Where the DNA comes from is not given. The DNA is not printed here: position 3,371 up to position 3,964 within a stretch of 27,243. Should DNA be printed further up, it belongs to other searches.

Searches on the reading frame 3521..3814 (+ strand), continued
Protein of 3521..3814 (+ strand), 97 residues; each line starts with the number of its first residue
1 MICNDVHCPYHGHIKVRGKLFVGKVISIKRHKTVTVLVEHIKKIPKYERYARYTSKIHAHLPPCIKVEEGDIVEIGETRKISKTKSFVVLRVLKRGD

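Call 58: find_encoding_contigs(protein=P0136, flank=4000, max_places=1)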
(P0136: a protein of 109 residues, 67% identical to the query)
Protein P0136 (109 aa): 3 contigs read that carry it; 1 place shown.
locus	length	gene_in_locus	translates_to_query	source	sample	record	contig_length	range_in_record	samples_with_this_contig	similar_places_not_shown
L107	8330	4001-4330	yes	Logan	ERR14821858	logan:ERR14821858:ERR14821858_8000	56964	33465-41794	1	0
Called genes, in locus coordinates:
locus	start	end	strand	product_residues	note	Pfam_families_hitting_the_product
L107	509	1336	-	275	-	PF00565:SNase, PF00932:LTD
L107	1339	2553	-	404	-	PF00152:tRNA-synt_2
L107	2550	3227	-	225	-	PF26553:PDDEXK_19, PF01381:HTH_3, PF13413:HTH_25 (faint), PF13443:HTH_26 (faint)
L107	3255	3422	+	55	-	-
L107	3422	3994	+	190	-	PF00702:Hydrolase, PF03031:NIF (faint), PF12710:HAD, PF13419:HAD_2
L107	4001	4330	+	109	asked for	PF00366:Ribosomal_S17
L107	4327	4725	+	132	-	PF00238:Ribosomal_L14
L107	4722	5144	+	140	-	PF22769:DCD, PF00692:dUTPase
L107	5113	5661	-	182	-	-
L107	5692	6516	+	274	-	PF00188:CAP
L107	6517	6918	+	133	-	PF08915:tRNA-Thr_ED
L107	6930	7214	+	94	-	PF01157:Ribosomal_L21e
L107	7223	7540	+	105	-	PF03874:RNA_pol_Rpb4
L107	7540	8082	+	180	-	PF04919:DUF655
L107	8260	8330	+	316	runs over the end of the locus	PF01555:N6_N4_Mtase, PF08241:Methyltransf_11 (faint), PF01555:N6_N4_Mtase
